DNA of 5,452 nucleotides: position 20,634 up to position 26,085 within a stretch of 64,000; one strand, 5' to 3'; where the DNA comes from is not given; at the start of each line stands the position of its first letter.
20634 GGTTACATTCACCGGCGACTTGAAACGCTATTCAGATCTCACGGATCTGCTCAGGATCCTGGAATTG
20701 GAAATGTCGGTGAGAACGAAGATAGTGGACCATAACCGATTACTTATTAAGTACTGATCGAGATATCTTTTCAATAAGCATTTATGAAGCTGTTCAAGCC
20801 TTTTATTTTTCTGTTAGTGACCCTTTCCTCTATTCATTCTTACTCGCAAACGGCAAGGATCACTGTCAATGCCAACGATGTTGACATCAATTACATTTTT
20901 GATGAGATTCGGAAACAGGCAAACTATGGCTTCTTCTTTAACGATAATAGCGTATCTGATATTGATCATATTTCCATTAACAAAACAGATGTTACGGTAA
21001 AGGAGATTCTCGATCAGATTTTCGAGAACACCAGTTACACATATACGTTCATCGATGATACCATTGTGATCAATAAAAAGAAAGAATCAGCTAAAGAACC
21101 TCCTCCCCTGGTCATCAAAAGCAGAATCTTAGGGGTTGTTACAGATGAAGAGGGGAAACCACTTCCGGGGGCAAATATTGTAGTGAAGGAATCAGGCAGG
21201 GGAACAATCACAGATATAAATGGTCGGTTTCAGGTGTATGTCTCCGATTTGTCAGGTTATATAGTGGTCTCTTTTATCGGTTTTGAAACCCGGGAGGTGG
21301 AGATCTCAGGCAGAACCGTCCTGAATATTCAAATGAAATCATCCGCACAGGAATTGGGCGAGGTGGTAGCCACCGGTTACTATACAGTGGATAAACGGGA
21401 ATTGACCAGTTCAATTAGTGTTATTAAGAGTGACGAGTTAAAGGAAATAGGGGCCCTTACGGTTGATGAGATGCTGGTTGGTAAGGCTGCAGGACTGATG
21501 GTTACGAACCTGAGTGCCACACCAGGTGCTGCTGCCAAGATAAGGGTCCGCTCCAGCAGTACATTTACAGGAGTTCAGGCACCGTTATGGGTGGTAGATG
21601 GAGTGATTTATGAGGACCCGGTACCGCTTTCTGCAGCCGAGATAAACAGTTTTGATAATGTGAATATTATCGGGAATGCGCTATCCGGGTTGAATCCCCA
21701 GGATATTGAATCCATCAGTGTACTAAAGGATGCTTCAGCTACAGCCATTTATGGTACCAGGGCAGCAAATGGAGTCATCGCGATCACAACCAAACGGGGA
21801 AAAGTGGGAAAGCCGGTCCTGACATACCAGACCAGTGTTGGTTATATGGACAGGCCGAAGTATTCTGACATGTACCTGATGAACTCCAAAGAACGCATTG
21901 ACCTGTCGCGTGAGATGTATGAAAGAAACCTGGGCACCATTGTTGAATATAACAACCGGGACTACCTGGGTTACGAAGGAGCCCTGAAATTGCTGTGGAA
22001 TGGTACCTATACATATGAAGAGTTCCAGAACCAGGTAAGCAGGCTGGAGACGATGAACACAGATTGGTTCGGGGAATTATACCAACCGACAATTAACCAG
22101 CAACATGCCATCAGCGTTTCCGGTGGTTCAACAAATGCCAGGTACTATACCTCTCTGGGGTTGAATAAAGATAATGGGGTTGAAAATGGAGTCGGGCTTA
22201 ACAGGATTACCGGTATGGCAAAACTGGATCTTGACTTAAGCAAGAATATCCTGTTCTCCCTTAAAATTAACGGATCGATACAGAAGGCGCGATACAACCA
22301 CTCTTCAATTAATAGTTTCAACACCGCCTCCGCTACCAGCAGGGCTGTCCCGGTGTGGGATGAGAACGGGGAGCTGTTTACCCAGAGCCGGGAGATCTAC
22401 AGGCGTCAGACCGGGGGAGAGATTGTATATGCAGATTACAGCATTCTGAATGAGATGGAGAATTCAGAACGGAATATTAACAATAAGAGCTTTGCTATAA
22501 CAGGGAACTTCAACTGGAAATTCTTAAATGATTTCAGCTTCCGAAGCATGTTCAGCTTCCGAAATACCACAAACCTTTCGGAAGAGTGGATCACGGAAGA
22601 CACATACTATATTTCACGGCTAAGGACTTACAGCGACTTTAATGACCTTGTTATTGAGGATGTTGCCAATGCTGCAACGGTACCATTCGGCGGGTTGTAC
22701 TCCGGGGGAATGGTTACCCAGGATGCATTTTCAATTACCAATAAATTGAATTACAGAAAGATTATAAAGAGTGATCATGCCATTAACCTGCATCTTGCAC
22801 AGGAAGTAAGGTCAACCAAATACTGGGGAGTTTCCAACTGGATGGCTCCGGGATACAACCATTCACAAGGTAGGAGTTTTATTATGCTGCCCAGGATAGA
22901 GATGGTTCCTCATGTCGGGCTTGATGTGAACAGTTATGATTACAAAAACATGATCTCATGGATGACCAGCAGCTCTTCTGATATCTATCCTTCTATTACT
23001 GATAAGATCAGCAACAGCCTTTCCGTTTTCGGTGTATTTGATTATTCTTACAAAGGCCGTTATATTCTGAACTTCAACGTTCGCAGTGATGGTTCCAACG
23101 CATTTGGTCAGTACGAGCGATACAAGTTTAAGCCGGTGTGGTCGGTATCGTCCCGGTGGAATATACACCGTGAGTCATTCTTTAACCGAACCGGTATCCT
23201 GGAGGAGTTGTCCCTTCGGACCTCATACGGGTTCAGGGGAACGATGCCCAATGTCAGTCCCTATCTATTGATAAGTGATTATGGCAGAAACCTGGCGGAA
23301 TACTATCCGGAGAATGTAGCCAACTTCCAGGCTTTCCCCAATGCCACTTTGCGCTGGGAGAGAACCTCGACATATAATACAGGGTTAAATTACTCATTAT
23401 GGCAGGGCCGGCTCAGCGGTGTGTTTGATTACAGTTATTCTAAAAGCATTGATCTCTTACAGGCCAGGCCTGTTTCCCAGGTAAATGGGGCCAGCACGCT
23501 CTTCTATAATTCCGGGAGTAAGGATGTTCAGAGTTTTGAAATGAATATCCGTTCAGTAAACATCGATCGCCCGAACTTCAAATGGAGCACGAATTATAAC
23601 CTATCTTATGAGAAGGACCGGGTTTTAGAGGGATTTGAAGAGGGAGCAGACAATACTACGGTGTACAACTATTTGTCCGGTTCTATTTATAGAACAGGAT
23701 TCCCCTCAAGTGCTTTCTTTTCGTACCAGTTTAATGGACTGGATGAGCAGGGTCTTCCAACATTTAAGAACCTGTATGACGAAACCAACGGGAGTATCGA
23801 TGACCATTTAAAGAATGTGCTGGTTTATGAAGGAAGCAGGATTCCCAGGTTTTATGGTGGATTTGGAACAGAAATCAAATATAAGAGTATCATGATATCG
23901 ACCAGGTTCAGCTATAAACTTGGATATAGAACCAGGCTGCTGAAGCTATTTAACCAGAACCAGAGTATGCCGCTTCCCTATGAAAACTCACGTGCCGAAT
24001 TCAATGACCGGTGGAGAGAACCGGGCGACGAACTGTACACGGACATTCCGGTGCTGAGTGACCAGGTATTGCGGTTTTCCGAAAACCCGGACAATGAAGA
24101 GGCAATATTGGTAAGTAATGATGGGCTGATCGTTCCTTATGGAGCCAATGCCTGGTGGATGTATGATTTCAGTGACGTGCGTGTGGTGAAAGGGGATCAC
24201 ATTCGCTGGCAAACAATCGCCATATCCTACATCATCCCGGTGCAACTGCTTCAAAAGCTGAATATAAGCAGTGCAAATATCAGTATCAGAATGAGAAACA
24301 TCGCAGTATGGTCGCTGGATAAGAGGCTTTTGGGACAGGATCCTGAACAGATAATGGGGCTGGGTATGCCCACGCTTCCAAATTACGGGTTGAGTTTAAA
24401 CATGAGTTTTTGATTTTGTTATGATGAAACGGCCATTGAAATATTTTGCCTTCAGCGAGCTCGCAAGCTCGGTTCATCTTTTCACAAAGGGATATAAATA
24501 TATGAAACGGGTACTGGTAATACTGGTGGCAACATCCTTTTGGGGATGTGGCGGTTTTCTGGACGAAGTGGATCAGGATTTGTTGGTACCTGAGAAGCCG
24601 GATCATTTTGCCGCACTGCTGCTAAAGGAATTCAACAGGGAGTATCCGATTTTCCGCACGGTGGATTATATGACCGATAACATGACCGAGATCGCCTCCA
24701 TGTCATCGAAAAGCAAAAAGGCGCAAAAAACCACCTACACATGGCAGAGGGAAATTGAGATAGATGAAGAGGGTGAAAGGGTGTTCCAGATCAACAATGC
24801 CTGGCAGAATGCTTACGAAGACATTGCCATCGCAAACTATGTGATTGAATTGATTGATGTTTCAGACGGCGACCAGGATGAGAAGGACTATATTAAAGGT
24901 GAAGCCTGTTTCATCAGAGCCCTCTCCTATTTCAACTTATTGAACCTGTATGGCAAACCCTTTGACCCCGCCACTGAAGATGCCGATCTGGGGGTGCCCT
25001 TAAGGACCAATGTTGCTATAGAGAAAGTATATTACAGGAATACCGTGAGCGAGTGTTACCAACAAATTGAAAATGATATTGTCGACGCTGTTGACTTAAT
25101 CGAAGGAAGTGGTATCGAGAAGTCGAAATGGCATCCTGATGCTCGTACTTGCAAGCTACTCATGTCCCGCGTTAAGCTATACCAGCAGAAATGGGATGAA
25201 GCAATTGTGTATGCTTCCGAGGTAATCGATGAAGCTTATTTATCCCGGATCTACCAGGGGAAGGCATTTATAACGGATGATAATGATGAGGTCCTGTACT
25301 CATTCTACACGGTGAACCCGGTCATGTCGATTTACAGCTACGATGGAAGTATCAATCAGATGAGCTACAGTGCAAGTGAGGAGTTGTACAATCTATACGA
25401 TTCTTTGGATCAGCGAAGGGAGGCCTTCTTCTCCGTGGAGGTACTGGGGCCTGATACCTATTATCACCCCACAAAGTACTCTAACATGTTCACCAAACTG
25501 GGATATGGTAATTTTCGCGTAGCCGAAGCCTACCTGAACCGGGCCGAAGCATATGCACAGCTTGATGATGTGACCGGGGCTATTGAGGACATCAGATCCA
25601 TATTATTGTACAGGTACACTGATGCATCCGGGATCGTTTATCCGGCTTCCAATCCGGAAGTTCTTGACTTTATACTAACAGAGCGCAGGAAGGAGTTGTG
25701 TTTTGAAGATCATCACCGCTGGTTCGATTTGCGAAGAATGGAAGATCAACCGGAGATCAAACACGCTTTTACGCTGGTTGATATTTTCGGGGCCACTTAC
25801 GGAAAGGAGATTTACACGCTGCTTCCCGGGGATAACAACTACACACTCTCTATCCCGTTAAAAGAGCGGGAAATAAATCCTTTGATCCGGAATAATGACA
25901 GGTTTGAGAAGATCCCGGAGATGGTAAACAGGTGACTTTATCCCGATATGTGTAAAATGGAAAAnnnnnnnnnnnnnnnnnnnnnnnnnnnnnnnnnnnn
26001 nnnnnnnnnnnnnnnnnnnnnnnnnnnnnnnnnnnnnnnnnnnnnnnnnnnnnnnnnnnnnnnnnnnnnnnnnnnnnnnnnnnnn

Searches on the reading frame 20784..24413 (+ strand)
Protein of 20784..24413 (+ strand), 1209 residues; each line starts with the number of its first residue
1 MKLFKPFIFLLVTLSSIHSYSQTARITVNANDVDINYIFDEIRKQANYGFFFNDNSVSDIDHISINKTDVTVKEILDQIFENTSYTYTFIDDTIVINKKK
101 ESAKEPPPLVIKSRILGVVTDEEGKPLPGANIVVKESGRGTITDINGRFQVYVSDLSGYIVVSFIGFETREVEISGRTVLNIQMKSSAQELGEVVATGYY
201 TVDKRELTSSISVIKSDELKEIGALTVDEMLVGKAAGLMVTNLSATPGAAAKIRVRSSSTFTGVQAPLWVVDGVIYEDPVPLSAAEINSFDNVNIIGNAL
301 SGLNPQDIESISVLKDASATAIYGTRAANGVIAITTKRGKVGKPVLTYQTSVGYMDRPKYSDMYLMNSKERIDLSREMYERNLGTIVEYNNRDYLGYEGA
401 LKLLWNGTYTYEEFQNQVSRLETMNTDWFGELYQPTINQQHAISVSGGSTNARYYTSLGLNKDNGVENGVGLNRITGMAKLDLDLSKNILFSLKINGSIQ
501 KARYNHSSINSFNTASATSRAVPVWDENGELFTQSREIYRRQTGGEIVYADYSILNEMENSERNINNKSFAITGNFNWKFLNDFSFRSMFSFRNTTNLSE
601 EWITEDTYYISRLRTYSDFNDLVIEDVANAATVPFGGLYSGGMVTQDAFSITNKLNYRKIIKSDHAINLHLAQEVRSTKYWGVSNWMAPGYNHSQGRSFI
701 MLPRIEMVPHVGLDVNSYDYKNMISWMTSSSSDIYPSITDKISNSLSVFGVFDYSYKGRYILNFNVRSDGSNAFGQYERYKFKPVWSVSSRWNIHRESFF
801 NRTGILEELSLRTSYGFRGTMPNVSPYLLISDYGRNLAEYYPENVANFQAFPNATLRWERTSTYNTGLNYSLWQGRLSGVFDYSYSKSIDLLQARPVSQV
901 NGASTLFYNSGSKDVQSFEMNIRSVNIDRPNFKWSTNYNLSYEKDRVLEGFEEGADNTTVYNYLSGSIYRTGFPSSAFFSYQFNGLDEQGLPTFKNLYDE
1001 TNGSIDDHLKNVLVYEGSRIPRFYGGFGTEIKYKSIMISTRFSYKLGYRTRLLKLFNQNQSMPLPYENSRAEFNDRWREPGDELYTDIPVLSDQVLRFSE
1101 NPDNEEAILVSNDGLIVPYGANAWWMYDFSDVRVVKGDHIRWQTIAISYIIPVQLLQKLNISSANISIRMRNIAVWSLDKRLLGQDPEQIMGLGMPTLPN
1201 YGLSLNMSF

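Call 43: search_protein_families(library=pfam, proteins=[window:20784-24413:+], max_evalue=0.00001)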
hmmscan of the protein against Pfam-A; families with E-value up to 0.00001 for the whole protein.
window:20784-24413:+ (1209 aa): 4 families
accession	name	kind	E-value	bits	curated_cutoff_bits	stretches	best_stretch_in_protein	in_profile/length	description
PF13715.12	CarbopepD_reg_2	-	3.5e-17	62.6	32.2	1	116-195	2-87/88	CarboxypepD_reg-like domain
PF07715.20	Plug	-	1.8e-14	54.6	23.9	1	203-331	1-107/107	TonB-dependent Receptor Plug Domain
PF13620.12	CarboxypepD_reg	-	1.1e-09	39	32.3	1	115-184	2-81/82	Carboxypeptidase regulatory-like domain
PF07660.19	STN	-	4.8e-08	33.1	28.4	1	50-96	3-49/52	Secretin and TonB N terminus short domain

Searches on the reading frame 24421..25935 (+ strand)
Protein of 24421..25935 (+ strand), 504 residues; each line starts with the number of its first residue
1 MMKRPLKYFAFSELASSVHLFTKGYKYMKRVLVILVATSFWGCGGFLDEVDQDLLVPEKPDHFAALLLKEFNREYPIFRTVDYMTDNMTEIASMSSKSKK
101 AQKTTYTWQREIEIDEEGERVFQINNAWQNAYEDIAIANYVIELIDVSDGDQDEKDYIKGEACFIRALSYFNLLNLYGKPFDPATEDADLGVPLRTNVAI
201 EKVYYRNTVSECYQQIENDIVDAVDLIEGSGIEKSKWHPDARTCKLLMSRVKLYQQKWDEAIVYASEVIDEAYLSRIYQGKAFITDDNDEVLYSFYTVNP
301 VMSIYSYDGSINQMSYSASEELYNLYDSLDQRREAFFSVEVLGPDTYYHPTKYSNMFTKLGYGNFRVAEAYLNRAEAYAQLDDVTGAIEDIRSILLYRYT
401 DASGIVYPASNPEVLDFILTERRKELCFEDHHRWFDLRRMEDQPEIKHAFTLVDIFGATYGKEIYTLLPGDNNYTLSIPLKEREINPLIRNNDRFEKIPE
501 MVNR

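Call 43: search_protein_families(library=pfam, proteins=[window:24421-25935:+], max_evalue=0.00001)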
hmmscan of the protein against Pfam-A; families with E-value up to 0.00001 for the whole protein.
window:24421-25935:+ (504 aa): 2 families
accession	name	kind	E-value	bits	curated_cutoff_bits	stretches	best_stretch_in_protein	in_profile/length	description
PF14322.12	SusD-like_3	-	6.3e-24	85.7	27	1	80-253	40-191/191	Starch-binding associating with outer membrane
PF07980.17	SusD_RagB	-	4.9e-15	56.4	23.1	1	345-443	130-238/297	SusD family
